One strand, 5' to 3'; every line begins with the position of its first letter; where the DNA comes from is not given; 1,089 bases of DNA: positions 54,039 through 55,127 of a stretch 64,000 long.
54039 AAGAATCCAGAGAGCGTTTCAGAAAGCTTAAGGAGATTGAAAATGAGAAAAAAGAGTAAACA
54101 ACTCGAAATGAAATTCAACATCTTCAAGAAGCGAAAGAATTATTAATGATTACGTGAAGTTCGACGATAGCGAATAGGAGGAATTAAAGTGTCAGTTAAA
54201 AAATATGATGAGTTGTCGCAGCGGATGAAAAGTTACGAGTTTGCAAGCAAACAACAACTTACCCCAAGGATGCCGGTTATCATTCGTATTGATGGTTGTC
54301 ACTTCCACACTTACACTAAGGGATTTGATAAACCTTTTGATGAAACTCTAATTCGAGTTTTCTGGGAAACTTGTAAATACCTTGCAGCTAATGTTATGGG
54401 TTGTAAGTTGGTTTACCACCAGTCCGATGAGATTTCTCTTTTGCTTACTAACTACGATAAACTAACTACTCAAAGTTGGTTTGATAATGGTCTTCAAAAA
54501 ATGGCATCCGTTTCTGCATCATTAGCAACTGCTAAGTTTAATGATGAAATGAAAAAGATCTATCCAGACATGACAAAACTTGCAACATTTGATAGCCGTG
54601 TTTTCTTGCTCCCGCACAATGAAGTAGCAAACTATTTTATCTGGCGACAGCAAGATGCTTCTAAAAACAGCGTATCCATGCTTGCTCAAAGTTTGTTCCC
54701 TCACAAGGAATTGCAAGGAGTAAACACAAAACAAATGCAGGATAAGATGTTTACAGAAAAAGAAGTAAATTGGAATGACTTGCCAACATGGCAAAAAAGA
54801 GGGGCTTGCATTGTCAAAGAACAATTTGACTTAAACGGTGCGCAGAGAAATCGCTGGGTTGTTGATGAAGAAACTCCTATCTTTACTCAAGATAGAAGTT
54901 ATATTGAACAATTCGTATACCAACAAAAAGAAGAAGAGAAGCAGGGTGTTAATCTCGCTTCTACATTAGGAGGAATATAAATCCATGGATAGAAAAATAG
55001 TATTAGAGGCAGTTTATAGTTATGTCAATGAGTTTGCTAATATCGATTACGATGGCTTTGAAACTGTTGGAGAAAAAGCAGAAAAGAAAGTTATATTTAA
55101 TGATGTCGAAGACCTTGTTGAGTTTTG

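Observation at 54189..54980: Phage-encoded Thg1-like 3-prime-5-prime nucleotidyltransferase: candidate tRNA 5-prime-end repair or anti-defence function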

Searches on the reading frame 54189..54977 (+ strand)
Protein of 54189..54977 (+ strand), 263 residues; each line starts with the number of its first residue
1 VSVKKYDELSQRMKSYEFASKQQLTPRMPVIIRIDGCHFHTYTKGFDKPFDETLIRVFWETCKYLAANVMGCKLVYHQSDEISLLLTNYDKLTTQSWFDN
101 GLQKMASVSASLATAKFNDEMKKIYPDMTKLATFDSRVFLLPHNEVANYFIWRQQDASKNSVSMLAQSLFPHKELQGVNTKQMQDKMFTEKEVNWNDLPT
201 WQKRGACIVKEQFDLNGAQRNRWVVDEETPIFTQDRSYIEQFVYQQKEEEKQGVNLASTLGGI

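Call 4: search_protein_families(library=pfam, proteins=[window:54189-54977:+], max_evalue=1)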
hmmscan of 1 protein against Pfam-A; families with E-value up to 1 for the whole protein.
window:54189-54977:+ (263 aa): 4 families
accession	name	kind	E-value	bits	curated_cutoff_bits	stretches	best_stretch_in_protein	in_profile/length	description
PF04446.17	Thg1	-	2.9e-33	115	29.2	1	11-142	2-130/130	tRNAHis guanylyltransferase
PF14413.11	Thg1C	-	0.00015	22.4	26.3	1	145-229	2-86/116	Thg1 C terminal domain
PF15866.11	DUF4729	-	0.12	12.3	26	1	117-162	28-72/200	Domain of unknown function (DUF4729)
PF17085.10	UCMA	-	0.23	11.9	27.6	1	182-251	42-109/134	Unique cartilage matrix associated protein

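Call 5: search_protein_families(library=phrogs, proteins=[window:54189-54977:+], max_evalue=0.01)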
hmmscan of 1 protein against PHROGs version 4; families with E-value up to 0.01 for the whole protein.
window:54189-54977:+ (263 aa): 1 family
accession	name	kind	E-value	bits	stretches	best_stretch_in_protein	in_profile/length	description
phrog_4717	-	DNA, RNA and nucleotide metabolism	3.1e-110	368.7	1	6-251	2-247/250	tRNA-His guanylyltransferase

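Call 6: search_solved_structures(query=window:54189-54977:+, max_evalue=1, show_alignments=3)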
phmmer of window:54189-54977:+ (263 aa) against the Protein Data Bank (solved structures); distinct sequences matched with E-value up to 1: 7.
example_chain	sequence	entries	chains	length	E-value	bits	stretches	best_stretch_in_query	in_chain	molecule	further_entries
4kgk_A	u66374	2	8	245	2.6e-116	390.9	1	7-246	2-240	Thg1-like uncharacterized protein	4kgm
5axk_A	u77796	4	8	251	1.5e-14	57.5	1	20-218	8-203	tRNA(His)-5'-guanylyltransferase (Thg1) like protein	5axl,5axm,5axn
3wbz_A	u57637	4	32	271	2.1e-12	50.5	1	18-212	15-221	Likely histidyl tRNA-specific guanylyltransferase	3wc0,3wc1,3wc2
5xox_A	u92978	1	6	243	6.2e-12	48.9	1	17-211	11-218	tRNA(His) guanylyltransferase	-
3otb_A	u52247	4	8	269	3.9e-10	43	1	27-213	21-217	tRNA(His) guanylyltransferase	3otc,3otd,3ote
7cv1_A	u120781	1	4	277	4.3e-10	42.9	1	27-213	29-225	Probable tRNA(His) guanylyltransferase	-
3k1u_A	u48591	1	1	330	0.83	12.5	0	134-211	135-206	Beta-xylosidase, family 43 glycosyl hydrolase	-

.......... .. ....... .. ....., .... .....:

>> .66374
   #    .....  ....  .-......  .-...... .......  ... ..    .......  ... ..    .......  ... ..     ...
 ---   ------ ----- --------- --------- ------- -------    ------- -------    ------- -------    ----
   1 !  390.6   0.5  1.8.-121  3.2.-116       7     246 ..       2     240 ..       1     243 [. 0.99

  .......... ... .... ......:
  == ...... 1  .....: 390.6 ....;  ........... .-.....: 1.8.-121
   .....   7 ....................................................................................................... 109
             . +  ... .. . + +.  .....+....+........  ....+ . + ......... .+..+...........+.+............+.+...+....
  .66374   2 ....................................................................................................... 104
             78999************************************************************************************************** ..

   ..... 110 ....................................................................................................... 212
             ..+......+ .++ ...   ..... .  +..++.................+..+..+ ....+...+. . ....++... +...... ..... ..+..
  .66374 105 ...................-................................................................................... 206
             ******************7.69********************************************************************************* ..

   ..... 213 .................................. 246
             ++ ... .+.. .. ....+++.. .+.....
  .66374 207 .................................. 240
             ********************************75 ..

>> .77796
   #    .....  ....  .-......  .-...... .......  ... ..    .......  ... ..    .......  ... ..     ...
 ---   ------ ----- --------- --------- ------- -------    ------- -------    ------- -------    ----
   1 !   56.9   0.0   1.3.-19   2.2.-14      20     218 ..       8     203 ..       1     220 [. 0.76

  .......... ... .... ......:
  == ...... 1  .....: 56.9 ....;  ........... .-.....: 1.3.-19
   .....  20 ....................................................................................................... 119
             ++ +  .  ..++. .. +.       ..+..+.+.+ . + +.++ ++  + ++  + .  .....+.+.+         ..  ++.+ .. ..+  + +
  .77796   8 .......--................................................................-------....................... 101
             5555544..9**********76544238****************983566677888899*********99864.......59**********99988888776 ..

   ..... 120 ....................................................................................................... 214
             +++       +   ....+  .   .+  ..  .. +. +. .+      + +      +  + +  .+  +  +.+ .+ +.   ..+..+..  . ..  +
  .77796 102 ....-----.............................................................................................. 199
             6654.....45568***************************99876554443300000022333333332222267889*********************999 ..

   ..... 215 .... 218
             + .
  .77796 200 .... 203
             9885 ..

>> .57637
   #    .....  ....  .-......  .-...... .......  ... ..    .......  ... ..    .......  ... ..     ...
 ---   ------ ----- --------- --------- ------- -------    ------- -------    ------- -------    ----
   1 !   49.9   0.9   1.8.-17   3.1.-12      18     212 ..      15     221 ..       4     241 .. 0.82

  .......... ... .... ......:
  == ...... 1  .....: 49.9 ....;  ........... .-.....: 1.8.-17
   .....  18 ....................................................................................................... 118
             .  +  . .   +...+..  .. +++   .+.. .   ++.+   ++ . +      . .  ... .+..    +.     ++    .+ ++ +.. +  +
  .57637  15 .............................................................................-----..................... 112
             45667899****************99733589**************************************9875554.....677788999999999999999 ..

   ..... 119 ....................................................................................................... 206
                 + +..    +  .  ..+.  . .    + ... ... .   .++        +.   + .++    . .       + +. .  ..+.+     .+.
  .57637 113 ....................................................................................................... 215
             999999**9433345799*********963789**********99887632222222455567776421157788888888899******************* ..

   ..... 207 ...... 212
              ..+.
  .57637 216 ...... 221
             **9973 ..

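Call 8: search_dna_similar(query=window:54189-54977:+, collection=phages, mode=protein, max_rows=60, rows=spread)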
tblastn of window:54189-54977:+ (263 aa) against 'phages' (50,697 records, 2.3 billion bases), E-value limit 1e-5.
Records with a match: 164; places in all: 165; records where one place covers at least 80% of the query: 107.
Best place of each record, by identity: 60-80% 45; <60% 119.
By first word of the organism name: Bacillus 46; Prevotella 15; Caulobacter 13; Mycobacterium 11; Erwinia 7; Brevundimonas 7; Aeromonas 6; Vibrio 6; Burkholderia 5; Xanthomonas 4; and 20 more.
By host as written in the record: - 17; Prevotella sp. 15; Bacillus cereus 14; Caulobacter vibrioides CB15 13; Mycobacterium smegmatis mc2 155 8; Brevundimonas pondensis LVF1 6; Bacillus sp. 5; Burkholderia cenocepacia 4; and 51 more.
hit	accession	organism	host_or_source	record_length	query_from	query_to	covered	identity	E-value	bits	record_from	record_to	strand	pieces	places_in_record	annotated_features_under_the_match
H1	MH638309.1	Bacillus phage Hobo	Bacillus thuringiensis kurstaki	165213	5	255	95%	65.7%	2e-110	354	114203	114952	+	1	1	168: tRNAHis guanylyltransferase | 169: hypothetical protein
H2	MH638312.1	Bacillus phage Kioshi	Bacillus thuringiensis kurstaki ATCC ...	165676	5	255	95%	64.5%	2e-109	352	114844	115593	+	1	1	170: tRNAHis guanylyltransferase | 171: hypothetical protein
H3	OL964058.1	Bacillus phage vB_BtM_BMBsp2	Bacillus thuringiensis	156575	7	255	95%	64.7%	1e-108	350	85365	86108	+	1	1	putative tRNA-His guanylyltransferase | hypothetical protein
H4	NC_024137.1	Bacillus phage Bcp1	Bacillus cereus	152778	5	255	95%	64.1%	1e-108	349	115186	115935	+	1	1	tRNA-His guanylyltransferase | hypothetical protein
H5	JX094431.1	Bacillus phage vB_BceM_Bc431v3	Bacillus cereus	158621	7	253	94%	64.8%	4e-105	339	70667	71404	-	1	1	orf143: putative tRNA-His guanylyltransferase | orf142: hypothetical protein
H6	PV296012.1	Bacillus phage 0524phi7-1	Bacillus thuringiensis BtSerwer7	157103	5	250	94%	64.2%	1e-107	347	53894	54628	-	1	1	tRNA-His guanyltransferase | hypothetical protein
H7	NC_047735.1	Bacillus phage BCU4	Bacillus cereus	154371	9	248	91%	65.4%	2e-107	346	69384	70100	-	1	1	putative tRNA-His guanylyltransferase family protein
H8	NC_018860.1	Bacillus phage BCP78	Bacillus cereus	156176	9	248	91%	65.4%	2e-107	346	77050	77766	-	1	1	tRNA-His guanylyltransferase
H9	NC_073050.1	Bacillus phage FADO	Bacillus subtilis BEST7003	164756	2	244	92%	64.2%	3e-103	334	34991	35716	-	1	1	tRNAHis-5'-guanylyltransferase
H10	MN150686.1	Bacillus phage BC-T25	Bacillus sp.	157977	12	248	90%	65.8%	1e-106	344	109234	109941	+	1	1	putative tRNA-His guanylyltransferase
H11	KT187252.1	Bacillus phage PBC6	Bacillus cereus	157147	9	248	91%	65.0%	2e-107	346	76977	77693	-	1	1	putative tRNA-His guanylytransferase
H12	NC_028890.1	Bacillus phage TsarBomba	Bacillus thuringiensis subsp. kurstaki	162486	9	250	92%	64.0%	3e-106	342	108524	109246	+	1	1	tRNA-His guanylyltransferase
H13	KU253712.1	Bacillus phage Eldridge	Bacillus megaterium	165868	4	244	92%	63.5%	9e-102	330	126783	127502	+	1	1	tRNA-His guanylyltransferase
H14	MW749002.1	Bacillus phage vB_BspH_Mawwa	Bacillus sp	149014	3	244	92%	62.4%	3e-101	328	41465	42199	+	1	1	putative tRNA(His) guanylyltransferase Thg1 family protein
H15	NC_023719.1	Bacillus phage G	Bacillus megaterium str. ATCC 43725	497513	1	247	94%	60.9%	4e-98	319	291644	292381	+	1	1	378: tRNA-His guanylyltransferase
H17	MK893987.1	Staphylococcus phage PMBT8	Staphylococcus hyicus 07/02 4A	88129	7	244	90%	62.6%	1e-99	323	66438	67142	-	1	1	tRNAHis-5'-guanylyltransferase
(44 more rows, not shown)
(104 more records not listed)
